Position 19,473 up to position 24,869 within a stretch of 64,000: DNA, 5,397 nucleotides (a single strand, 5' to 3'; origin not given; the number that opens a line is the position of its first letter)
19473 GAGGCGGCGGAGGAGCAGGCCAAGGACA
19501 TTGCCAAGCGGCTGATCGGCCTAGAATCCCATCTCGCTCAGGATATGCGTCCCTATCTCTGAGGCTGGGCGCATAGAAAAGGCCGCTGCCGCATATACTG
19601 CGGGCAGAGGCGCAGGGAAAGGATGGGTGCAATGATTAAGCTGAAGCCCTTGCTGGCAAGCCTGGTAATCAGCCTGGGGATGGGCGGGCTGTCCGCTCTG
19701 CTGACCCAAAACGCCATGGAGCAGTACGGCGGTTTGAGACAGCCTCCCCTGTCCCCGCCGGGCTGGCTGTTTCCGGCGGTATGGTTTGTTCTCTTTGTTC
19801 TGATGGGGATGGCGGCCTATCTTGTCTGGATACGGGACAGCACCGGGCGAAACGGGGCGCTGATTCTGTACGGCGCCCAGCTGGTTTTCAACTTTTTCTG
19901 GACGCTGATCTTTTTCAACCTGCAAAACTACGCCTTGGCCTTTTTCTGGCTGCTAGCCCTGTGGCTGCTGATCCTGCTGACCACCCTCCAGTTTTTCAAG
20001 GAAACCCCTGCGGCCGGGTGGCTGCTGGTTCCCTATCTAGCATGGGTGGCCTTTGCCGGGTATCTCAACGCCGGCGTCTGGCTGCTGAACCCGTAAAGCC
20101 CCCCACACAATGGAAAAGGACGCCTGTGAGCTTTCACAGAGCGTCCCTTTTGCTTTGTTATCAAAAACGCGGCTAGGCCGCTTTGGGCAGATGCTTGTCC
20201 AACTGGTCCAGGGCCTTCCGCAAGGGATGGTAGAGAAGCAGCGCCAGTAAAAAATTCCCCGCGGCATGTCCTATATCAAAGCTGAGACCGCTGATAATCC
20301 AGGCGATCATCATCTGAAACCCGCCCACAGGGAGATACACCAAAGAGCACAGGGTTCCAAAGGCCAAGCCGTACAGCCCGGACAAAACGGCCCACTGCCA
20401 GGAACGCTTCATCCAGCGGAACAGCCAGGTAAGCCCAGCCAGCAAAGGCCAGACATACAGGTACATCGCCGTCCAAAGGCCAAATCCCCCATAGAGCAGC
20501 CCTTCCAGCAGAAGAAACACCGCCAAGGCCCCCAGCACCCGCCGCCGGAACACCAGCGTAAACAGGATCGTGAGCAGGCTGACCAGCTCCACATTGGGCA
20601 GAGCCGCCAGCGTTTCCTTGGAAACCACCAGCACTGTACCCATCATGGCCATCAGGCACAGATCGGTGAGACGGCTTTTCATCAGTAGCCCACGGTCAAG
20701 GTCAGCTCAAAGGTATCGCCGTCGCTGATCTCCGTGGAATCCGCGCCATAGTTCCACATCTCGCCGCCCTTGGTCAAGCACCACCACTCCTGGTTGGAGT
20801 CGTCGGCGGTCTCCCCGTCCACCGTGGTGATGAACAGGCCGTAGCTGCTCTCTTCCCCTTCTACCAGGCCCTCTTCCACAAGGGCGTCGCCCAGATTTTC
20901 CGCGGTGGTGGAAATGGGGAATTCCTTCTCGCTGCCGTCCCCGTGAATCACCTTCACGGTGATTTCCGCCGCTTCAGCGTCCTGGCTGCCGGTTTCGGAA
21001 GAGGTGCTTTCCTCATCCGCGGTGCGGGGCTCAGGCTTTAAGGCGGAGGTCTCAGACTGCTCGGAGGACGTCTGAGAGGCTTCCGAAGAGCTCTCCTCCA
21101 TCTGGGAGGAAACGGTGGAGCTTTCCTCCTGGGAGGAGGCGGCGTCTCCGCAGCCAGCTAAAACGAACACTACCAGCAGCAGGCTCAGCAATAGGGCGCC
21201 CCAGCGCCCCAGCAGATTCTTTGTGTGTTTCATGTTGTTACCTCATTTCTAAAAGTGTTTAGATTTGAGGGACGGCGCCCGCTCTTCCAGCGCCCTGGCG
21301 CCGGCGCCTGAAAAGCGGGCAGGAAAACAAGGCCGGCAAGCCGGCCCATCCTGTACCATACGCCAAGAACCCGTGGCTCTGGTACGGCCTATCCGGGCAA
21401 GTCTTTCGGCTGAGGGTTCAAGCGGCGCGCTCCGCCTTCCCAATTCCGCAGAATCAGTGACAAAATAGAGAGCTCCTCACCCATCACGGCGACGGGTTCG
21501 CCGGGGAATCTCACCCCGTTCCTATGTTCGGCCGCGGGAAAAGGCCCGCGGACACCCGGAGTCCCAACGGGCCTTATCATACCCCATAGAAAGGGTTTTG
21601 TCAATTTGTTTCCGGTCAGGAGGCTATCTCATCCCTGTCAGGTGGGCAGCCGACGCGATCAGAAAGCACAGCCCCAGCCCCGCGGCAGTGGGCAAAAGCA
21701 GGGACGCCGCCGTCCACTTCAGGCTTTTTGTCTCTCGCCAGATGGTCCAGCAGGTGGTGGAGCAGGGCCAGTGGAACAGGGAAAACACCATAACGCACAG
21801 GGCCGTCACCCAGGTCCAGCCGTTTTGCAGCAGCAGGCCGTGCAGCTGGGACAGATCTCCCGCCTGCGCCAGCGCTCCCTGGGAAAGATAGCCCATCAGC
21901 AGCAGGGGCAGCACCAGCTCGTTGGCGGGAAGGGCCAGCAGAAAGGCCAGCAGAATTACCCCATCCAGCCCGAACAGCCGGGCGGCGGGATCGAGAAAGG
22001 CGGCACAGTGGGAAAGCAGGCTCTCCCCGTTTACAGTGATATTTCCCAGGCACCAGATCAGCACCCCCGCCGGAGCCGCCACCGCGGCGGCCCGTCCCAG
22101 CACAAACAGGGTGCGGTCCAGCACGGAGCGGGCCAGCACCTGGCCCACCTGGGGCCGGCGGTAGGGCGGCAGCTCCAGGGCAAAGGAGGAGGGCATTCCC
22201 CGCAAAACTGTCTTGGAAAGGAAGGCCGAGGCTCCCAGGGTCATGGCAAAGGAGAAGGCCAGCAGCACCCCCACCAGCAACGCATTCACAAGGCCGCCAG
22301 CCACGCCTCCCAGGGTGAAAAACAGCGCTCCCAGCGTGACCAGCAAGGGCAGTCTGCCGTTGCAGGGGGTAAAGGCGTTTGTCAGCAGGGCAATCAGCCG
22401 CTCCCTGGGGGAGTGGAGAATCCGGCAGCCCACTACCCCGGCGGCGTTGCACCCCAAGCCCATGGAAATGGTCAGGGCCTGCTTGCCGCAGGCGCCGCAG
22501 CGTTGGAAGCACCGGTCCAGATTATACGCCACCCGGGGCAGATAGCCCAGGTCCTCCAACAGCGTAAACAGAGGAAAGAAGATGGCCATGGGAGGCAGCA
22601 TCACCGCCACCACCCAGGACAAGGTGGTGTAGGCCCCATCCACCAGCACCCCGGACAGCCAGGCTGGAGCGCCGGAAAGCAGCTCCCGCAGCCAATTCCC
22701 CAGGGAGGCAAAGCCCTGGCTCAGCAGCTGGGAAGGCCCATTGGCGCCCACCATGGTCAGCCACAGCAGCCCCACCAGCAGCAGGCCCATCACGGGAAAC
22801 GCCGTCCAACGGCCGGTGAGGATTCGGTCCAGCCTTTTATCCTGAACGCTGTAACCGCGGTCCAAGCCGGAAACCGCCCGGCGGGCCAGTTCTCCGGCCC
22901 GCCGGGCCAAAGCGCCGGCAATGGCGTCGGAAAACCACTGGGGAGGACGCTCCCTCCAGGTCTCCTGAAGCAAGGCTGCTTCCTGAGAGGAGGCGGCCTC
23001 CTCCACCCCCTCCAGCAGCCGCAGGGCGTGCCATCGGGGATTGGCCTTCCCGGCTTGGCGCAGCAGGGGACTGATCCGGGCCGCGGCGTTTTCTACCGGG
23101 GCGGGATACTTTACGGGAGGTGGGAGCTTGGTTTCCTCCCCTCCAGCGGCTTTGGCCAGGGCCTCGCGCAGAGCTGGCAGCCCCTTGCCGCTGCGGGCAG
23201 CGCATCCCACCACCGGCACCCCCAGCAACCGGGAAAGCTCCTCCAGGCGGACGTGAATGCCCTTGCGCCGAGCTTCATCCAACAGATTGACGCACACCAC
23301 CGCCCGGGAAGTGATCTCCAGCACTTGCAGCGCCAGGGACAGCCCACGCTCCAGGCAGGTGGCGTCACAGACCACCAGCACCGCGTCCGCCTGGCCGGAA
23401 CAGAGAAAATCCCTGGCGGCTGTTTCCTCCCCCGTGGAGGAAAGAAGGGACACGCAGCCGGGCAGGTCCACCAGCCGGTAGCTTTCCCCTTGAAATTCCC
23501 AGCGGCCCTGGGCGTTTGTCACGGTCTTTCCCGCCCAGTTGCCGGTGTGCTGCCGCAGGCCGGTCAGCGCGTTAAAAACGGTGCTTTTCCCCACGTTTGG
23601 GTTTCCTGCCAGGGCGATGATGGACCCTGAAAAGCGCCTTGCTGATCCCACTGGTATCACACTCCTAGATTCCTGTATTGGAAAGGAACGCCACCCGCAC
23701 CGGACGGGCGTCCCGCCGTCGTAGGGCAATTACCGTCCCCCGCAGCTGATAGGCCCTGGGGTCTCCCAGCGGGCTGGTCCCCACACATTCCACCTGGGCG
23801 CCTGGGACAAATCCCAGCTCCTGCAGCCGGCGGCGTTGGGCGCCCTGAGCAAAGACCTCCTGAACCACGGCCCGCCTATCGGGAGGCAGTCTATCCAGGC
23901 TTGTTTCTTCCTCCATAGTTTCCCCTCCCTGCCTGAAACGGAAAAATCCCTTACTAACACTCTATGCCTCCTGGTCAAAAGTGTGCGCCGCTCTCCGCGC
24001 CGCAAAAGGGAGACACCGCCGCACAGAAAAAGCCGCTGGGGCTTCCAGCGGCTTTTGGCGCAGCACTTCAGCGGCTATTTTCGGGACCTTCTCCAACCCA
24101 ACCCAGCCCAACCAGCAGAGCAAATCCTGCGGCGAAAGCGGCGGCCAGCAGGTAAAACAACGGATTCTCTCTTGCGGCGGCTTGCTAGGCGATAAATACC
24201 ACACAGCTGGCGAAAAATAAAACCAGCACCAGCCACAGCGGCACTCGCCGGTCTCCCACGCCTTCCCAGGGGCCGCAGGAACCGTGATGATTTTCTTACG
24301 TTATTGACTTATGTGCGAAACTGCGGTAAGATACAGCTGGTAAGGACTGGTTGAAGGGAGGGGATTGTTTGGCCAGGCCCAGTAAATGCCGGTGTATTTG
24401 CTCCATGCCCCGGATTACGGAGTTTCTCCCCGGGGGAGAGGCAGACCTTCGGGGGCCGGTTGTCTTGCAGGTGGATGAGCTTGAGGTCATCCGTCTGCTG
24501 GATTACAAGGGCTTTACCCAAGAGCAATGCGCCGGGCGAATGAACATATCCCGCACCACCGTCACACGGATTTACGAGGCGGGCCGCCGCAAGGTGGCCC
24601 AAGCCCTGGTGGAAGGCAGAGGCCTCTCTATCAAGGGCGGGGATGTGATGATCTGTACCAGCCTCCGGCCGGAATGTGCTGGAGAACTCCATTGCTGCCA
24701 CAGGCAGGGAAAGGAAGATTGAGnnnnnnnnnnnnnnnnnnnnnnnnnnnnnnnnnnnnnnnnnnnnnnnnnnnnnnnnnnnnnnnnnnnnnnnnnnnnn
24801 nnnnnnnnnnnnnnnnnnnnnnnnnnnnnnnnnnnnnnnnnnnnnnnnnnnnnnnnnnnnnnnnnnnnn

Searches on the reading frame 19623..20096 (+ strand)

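Call 17: search_protein_families(library=pfam, proteins=[window:19623-20096:+], max_evalue=0.001)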
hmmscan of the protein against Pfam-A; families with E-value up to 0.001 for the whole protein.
window:19623-20096:+ (157 aa): 1 family
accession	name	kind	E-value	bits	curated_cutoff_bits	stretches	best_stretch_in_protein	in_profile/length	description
PF03073.20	TspO_MBR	-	3.6e-44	150.5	24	1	15-154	3-145/145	TspO/MBR family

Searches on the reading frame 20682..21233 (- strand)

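Call 17: search_protein_families(library=pfam, proteins=[window:20682-21233:-], max_evalue=0.001)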
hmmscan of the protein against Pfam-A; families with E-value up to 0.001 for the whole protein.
window:20682-21233:- (183 aa): 2 families
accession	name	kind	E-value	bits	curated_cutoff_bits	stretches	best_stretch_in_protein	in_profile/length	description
PF14478.12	DUF4430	-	5.1e-10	40.1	23.8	1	116-179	6-70/72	Domain of unknown function (DUF4430)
PF21827.1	New_glue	-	0.00053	20.1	31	1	15-83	6-69/94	New glue protein family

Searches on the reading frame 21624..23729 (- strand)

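Call 17: search_protein_families(library=pfam, proteins=[window:21624-23729:-], max_evalue=0.001)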
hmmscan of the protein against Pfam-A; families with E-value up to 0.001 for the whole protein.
window:21624-23729:- (701 aa): 6 families
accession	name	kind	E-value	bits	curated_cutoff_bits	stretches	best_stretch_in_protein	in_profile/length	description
PF02421.24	FeoB_N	-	7.7e-52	175.4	27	1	38-190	3-155/156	Ferrous iron transport protein B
PF07670.19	Gate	-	1.7e-23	83.5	29.6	2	376-468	3-102/104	Nucleoside recognition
PF01926.29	MMR_HSR1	-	3.2e-19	69.5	21.9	1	38-139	2-99/113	50S ribosome-binding GTPase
PF07664.17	FeoB_C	-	3.8e-13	49.4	26.6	1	489-535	4-51/54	Ferrous iron transport protein B C terminus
PF17910.6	FeoB_Cyto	-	1.3e-06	29.2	23.4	1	208-251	1-46/90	FeoB cytosolic helical domain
PF03193.22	RsgA_GTPase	-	0.0007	19.9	30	0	32-64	103-136/174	RsgA GTPase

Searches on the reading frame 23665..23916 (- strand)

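Call 17: search_protein_families(library=pfam, proteins=[window:23665-23916:-], max_evalue=0.001)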
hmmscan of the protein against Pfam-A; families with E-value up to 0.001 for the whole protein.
window:23665-23916:- (83 aa): 1 family
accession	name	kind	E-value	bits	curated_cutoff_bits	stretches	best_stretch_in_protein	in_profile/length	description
PF04023.20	FeoA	-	5.4e-17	62.1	23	1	6-75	2-72/74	FeoA domain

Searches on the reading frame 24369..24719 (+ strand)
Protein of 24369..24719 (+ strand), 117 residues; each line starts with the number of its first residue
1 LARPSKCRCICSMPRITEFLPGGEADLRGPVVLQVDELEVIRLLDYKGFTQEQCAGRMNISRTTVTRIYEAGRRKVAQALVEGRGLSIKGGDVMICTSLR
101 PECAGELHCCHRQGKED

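Call 3: search_protein_families(library=pfam, proteins=[window:24369-24719:+], max_evalue=0.01)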
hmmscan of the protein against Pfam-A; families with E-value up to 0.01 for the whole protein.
window:24369-24719:+ (117 aa): 8 families
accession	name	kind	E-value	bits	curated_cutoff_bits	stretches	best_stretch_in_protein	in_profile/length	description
PF02001.22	DUF134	-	7.1e-24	84.7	27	1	2-94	5-96/98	Protein of unknown function DUF134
PF04545.22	Sigma70_r4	-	4.7e-06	26.5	24.1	1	36-76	8-48/50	Sigma-70, region 4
PF08281.18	Sigma70_r4_2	-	0.00014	21.9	25.7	1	36-75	14-53/54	Sigma-70, region 4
PF07638.17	Sigma70_ECF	-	0.0011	19.3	21.1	1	33-80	136-183/185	ECF sigma factor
PF13384.12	HTH_23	-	0.0013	19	24.6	1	38-70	8-39/50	Homeodomain-like domain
PF13560.12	HTH_31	-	0.0015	19.2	27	1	47-79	13-45/64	Helix-turn-helix domain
PF13518.12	HTH_28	-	0.0021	18.5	25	1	38-68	3-32/52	Helix-turn-helix domain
PF20432.4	Xre-like-HTH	-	0.0062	17.3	25.8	1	40-73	15-47/63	Antitoxin Xre-like helix-turn-helix domain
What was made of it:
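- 24369..24722 (+): DUF134 (UPF0251) putative HTH regulator, 117 aa, TTG start preceded by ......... It is Cys-rich. Call 3: DUF134 at 84.7 bits, Sigma70_r4/HTH at residues 36-76.
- On DUF134 / UPF0251 (upstream gene): 84.7 vs 27 bits, with HTH and sigma-70 region 4 similarity (call 3).
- Checked: Gene 24369..24722 is DUF134 (84.7 bits) with an HTH region (call 3) and begins M-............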

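Call 4: search_protein_families(library=ncbifam, proteins=[window:24369-24719:+], max_evalue=0.01)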
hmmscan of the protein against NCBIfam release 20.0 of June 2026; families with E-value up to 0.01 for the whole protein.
window:24369-24719:+ (117 aa): 4 families
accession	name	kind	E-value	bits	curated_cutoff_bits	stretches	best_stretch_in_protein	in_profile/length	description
NF003257.0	PRK04217.1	equivalog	2.9e-19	69.2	115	1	3-89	11-101/110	hypothetical protein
TIGR02937.1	sigma70-ECF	superfamily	1.9e-05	24.3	42.9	1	33-80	118-165/165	sigma-70 family RNA polymerase sigma factor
NF053881.1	TransRegDeoRBac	equivalog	0.0017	17.6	420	1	38-74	10-46/311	DNA-binding transcriptional repressor DeoR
TIGR02959.1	SigZ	equivalog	0.0045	16.8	168.65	1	34-85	102-153/170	RNA polymerase sigma factor SigZ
